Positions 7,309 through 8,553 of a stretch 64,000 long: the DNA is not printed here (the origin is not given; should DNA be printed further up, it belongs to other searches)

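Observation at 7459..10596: PHP phosphoesterase fused to an SMC/Rad50-type ATPase; PHP metal-site motifs look partly substituted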

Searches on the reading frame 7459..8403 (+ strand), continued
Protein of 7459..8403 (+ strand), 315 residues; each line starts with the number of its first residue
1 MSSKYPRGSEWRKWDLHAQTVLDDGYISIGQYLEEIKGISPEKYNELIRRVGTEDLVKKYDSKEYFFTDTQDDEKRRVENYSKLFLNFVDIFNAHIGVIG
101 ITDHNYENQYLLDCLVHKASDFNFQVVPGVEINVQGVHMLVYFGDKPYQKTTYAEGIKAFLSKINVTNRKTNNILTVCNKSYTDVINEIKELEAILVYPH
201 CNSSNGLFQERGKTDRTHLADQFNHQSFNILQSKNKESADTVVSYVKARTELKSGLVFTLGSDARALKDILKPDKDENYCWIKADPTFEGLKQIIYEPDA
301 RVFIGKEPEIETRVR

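Call 64: fold_search(model_id=the predicted structure, library=pdb)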
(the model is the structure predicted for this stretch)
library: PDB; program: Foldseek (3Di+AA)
matches with E <= 10: 522; with E <= 0.001: 17
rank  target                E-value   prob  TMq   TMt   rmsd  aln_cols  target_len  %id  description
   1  3o0f                  1.5e-06  1.00  0.41  0.45  10.2       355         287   12  Crystal structure of a putative metal-dependent phosphoesterase (BAD_1165) from bifidobacterium adolescentis atcc 15703  (released 2010-08-25)
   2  3e38_B                1.6e-06  1.00  0.45  0.42   6.4       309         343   11  CRYSTAL STRUCTURE OF A TWO-DOMAIN PROTEIN CONTAINING PREDICTED PHP-LIKE METAL-DEPENDENT PHOSPHOESTERASE (BVU_3505) FRO (released 2008-10-07)
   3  3e0f                  5.3e-06  1.00  0.38  0.42   9.5       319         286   13  Crystal structure of a putative metal-dependent phosphoesterase (bad_1165) from bifidobacterium adolescentis atcc 15703  (released 2008-09-02)
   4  3e38_A                1.4e-05  1.00  0.42  0.39   7.2       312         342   12  CRYSTAL STRUCTURE OF A TWO-DOMAIN PROTEIN CONTAINING PREDICTED PHP-LIKE METAL-DEPENDENT PHOSPHOESTERASE (BVU_3505) FRO (released 2008-10-07)
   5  7ug9                  2.0e-05  1.00  0.37  0.53   6.1       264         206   12  Crystal structure of RNase AM PHP domain (released 2022-08-31)
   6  9etk                  3.0e-05  1.00  0.37  0.41  10.5       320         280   15  Crystal structure of Vibrio cholerae RNase AM (released 2024-09-11)
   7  4gx8_B                5.9e-05  1.00  0.43  0.43   5.6       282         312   15  Crystal structure of a DNA polymerase III alpha-epsilon chimera (released 2013-04-03)
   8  3f2b_A                7.4e-05  1.00  0.38  0.14   7.2       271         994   12  DNA Polymerase PolC from Geobacillus kaustophilus complex with DNA, dGTP, Mg and Zn (released 2009-01-20)
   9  3f2c_A                7.4e-05  1.00  0.37  0.13   7.0       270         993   11  DNA Polymerase PolC from Geobacillus kaustophilus complex with DNA, dGTP and Mn (released 2009-01-20)
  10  4gx8_A                1.8e-04  1.00  0.39  0.40   6.1       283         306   14  Crystal structure of a DNA polymerase III alpha-epsilon chimera (released 2013-04-03)
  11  4gx9_C                2.2e-04  1.00  0.44  0.43   8.2       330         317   14  Crystal structure of a DNA polymerase III alpha-epsilon chimera (released 2013-04-03)
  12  4gx9_B                3.5e-04  1.00  0.41  0.41   9.6       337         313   13  Crystal structure of a DNA polymerase III alpha-epsilon chimera (released 2013-04-03)
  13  4iqj_C                4.2e-04  1.00  0.38  0.12   7.1       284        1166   12  Structure of PolIIIalpha-Tauc-DNA complex suggests an atomic model of the replisome (released 2013-03-13)
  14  2hpi                  4.2e-04  1.00  0.38  0.13   6.5       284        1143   13  Eubacterial and Eukaryotic Replicative DNA Polymerases are not Homologous: X-ray Structure of DNA Polymerase III (released 2006-09-19)
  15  2yb1                  4.2e-04  1.00  0.40  0.44   7.7       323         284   14  Structure of an amidohydrolase from Chromobacterium violaceum (EFI target EFI-500202) with bound Mn, AMP and phosphate. (released 2011-03-16)
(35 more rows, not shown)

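Call 67: search_protein_families(library=pfam, proteins=[L007:6753-9548:+, L007:4703-6769:+, L008:7345-9336:+, L016:6093-9848:+, L006:7253-9973:+, L018:161-2464:+, L022:6775-9990:+, L021:6378-8429:+, L012:4826-6760:+], max_evalue=0.001)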
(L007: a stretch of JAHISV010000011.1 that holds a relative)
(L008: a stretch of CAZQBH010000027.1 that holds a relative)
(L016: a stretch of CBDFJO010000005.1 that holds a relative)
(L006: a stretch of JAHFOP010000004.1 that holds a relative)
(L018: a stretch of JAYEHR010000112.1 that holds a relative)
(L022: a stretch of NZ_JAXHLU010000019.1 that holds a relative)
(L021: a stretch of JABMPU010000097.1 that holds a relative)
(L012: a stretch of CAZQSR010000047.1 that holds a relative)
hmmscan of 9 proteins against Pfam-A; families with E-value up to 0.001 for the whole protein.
L007:6753-9548:+ (931 aa): 4 families
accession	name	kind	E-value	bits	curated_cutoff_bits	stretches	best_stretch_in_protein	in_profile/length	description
PF00271.37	Helicase_C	-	3.8e-14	53.3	23.5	1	783-853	41-109/110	Helicase conserved C-terminal domain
PF00176.29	SNF2-rel_dom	-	5.8e-13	49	24.9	1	28-92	2-71/290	SNF2-related domain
PF04851.21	ResIII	-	4.2e-10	40.2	22.5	1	28-100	8-82/164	Type III restriction enzyme, res subunit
PF00270.35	DEAD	-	8.4e-07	29.3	26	0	28-81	4-54/167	DEAD/DEAH box helicase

L007:4703-6769:+ (688 aa): 1 family
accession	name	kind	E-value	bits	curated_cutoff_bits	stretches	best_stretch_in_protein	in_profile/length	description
PF13091.12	PLDc_2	-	1.2e-10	41.8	27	1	87-136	67-116/132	PLD-like domain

L008:7345-9336:+ (663 aa): 5 families
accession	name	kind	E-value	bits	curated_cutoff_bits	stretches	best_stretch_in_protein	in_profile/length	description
PF07669.17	Eco57I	-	4.3e-28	99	25.3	1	118-361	1-165/171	Eco57I restriction-modification methylase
PF02384.22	N6_Mtase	-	1.1e-11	45.1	20.4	1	264-390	121-236/311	N-6 DNA Methylase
PF12950.13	TaqI_C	-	2.5e-09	37.9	26.5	1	473-596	2-118/118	TaqI-like C-terminal specificity domain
PF01170.24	UPF0020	-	0.00015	22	22.3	0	46-63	28-45/197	RMKL-like, methyltransferase domain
PF20473.4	MmeI_Mtase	-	0.00054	19.7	27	0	47-140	20-85/259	MmeI, DNA-methyltransferase domain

L016:6093-9848:+ (1251 aa): 8 families
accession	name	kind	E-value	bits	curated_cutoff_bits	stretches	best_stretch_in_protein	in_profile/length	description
PF07669.17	Eco57I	-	1.5e-46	159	25.3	2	699-854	17-171/171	Eco57I restriction-modification methylase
PF02384.22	N6_Mtase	-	7.9e-16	58.7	20.4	2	759-884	122-249/311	N-6 DNA Methylase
PF12950.13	TaqI_C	-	2.9e-15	57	26.5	1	972-1121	1-118/118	TaqI-like C-terminal specificity domain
PF20473.4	MmeI_Mtase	-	1.3e-13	51.2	27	1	438-568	10-129/259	MmeI, DNA-methyltransferase domain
PF01797.21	Y1_Tnp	-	1.6e-08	35.1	23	1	604-665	19-81/121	Transposase IS200 like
PF20465.4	MmeI_hel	-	2.3e-05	25.5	27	1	247-321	4-75/75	MmeI, helicase spacer domain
PF01170.24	UPF0020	-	7.6e-05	22.9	22.3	0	436-521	13-94/197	RMKL-like, methyltransferase domain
PF13588.12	HSDR_N_2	-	0.00061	20.3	25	0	59-142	14-94/110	Type I restriction enzyme R protein N terminus (HSDR_N)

L006:7253-9973:+ (906 aa): 7 families
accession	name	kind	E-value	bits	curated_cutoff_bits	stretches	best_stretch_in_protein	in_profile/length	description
PF20473.4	MmeI_Mtase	-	1.2e-92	310.2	27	1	333-593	2-258/259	MmeI, DNA-methyltransferase domain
PF20466.3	MmeI_TRD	-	5e-73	245.3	27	1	617-818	2-206/207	MmeI, target recognition domain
PF20464.3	MmeI_N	-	5e-44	151.2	27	1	11-173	2-180/181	MmeI, N-terminal domain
PF20467.3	MmeI_C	-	5.7e-34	116.7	27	1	822-901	3-82/83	MmeI, C-terminal domain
PF20465.4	MmeI_hel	-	2.9e-26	92.5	27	1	179-257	1-75/75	MmeI, helicase spacer domain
PF02384.22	N6_Mtase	-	1.8e-07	31.2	20.4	1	345-551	41-204/311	N-6 DNA Methylase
PF07669.17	Eco57I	-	2.2e-07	31.6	25.3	1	402-555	1-160/171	Eco57I restriction-modification methylase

L018:161-2464:+ (767 aa): 5 families
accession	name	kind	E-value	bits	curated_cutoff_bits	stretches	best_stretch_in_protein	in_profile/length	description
PF04851.21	ResIII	-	1.6e-40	139.1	22.5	1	9-195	4-163/164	Type III restriction enzyme, res subunit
PF08463.15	EcoEI_R_C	-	2.6e-40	138.6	24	1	589-765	2-162/163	EcoEI R protein C-terminal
PF18766.7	SWI2_SNF2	-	6.9e-20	72.1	26.7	1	13-249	2-215/221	SWI2/SNF2 ATPase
PF00270.35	DEAD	-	3.5e-13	50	26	1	12-196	3-162/167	DEAD/DEAH box helicase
PF00271.37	Helicase_C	-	3.7e-05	24.4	23.5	1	292-401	5-109/110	Helicase conserved C-terminal domain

L022:6775-9990:+ (1071 aa): 4 families
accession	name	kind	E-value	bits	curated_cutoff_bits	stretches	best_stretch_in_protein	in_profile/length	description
PF18135.7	Type_ISP_C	-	1.5e-82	277.9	25.9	1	699-1058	1-341/342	Type ISP C-terminal specificity domain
PF02384.22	N6_Mtase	-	1.2e-11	45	20.4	1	302-599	3-213/311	N-6 DNA Methylase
PF07669.17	Eco57I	-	6.8e-11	43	25.3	1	483-601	57-167/171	Eco57I restriction-modification methylase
PF20473.4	MmeI_Mtase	-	1.9e-09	37.5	27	1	382-583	15-211/259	MmeI, DNA-methyltransferase domain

L021:6378-8429:+ (683 aa): 1 family
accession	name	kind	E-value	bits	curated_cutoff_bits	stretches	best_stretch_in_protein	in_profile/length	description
PF01136.24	Peptidase_U32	-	4.6e-63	213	22.4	1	75-282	2-229/233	Peptidase family U32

L012:4826-6760:+ (644 aa): 1 family
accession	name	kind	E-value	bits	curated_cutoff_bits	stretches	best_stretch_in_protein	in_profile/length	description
PF04055.27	Radical_SAM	-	1.4e-05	25.7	29.5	0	223-297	3-74/166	Radical SAM superfamily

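Call 71: search_protein_families(library=ncbifam, proteins=[P0185, P0173, P0169, P0266, P0177, P0125, P0167, P0180, P0188], max_evalue=1e-20)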
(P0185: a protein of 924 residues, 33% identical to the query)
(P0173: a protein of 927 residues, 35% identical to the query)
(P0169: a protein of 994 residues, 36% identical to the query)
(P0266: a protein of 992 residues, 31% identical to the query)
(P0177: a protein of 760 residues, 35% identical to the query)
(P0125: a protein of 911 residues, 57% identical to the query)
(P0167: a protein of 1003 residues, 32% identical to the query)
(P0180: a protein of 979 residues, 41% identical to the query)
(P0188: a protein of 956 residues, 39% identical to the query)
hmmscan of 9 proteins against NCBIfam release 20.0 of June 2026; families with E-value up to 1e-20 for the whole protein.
P0185 (924 aa): 3 families
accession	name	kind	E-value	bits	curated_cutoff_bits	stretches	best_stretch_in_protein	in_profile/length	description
NF045780.1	TrlF_fam_ATP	equivalog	2.1e-156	523.2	350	1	10-920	2-944/944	TrlF family AAA-like ATPase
NF045781.1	Spaf1101_AAA_ATP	equivalog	4.6e-47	161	475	1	562-920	492-833/836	Spaf_1101 family AAA-like ATPase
NF042955.1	Ppl_antiphage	equivalog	1.3e-38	132.6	1000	0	10-650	1-616/882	anti-phage protein Ppl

P0173 (927 aa): 3 families
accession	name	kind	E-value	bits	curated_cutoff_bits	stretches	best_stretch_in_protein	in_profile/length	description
NF045780.1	TrlF_fam_ATP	equivalog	8.8e-169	564.2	350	1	7-923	1-944/944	TrlF family AAA-like ATPase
NF045781.1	Spaf1101_AAA_ATP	equivalog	1.3e-48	166.1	475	1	546-922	462-832/836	Spaf_1101 family AAA-like ATPase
NF042955.1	Ppl_antiphage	equivalog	7.7e-41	139.9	1000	1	8-919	1-879/882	anti-phage protein Ppl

P0169 (994 aa): 3 families
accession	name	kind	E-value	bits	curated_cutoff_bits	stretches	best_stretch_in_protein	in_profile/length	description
NF045780.1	TrlF_fam_ATP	equivalog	1.1e-188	630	350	1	8-990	1-943/944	TrlF family AAA-like ATPase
NF045781.1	Spaf1101_AAA_ATP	equivalog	2.9e-52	178.2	475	2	589-992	450-834/836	Spaf_1101 family AAA-like ATPase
NF042955.1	Ppl_antiphage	equivalog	4e-35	121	1000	0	865-986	761-878/882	anti-phage protein Ppl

P0266 (992 aa): 3 families
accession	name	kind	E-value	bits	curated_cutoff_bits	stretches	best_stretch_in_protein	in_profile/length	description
NF045780.1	TrlF_fam_ATP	equivalog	2.2e-183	612.5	350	1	5-991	1-943/944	TrlF family AAA-like ATPase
NF045781.1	Spaf1101_AAA_ATP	equivalog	3.1e-37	128.4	475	1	572-992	429-833/836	Spaf_1101 family AAA-like ATPase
NF042955.1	Ppl_antiphage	equivalog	8.2e-30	103.5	1000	0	861-987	755-878/882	anti-phage protein Ppl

P0177 (760 aa): 1 family
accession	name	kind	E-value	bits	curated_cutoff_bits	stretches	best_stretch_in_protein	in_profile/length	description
NF045780.1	TrlF_fam_ATP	equivalog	1.7e-109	368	350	1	8-755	1-745/944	TrlF family AAA-like ATPase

P0125 (911 aa): 3 families
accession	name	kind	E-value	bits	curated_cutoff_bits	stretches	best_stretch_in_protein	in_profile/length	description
NF045780.1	TrlF_fam_ATP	equivalog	1.3e-104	351.8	350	1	86-909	34-944/944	TrlF family AAA-like ATPase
NF045781.1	Spaf1101_AAA_ATP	equivalog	6.7e-49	167.1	475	1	787-909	709-833/836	Spaf_1101 family AAA-like ATPase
NF042955.1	Ppl_antiphage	equivalog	1.3e-27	96.1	1000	0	122-906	77-880/882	anti-phage protein Ppl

P0167 (1003 aa): 3 families
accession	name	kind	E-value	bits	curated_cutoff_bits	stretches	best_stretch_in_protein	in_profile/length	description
NF045780.1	TrlF_fam_ATP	equivalog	8.1e-175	584.1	350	1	7-999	1-943/944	TrlF family AAA-like ATPase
NF045781.1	Spaf1101_AAA_ATP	equivalog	4.6e-43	147.7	475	1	8-357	17-367/836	Spaf_1101 family AAA-like ATPase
NF042955.1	Ppl_antiphage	equivalog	6.1e-37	127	1000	0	8-679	1-613/882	anti-phage protein Ppl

P0180 (979 aa): 3 families
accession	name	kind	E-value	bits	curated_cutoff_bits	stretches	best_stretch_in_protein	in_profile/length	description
NF045780.1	TrlF_fam_ATP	equivalog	2.1e-168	562.9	350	1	17-976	1-944/944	TrlF family AAA-like ATPase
NF045781.1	Spaf1101_AAA_ATP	equivalog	9.5e-53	179.8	475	2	796-975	670-832/836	Spaf_1101 family AAA-like ATPase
NF042955.1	Ppl_antiphage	equivalog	5.5e-42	143.7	1000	1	18-971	1-878/882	anti-phage protein Ppl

P0188 (956 aa): 3 families
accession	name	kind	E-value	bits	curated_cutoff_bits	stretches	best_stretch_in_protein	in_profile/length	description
NF045780.1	TrlF_fam_ATP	equivalog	2e-139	467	350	1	8-955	1-944/944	TrlF family AAA-like ATPase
NF045781.1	Spaf1101_AAA_ATP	equivalog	5.8e-47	160.6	475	1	588-892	483-791/836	Spaf_1101 family AAA-like ATPase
NF042955.1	Ppl_antiphage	equivalog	1.2e-35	122.8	1000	1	69-950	32-878/882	anti-phage protein Ppl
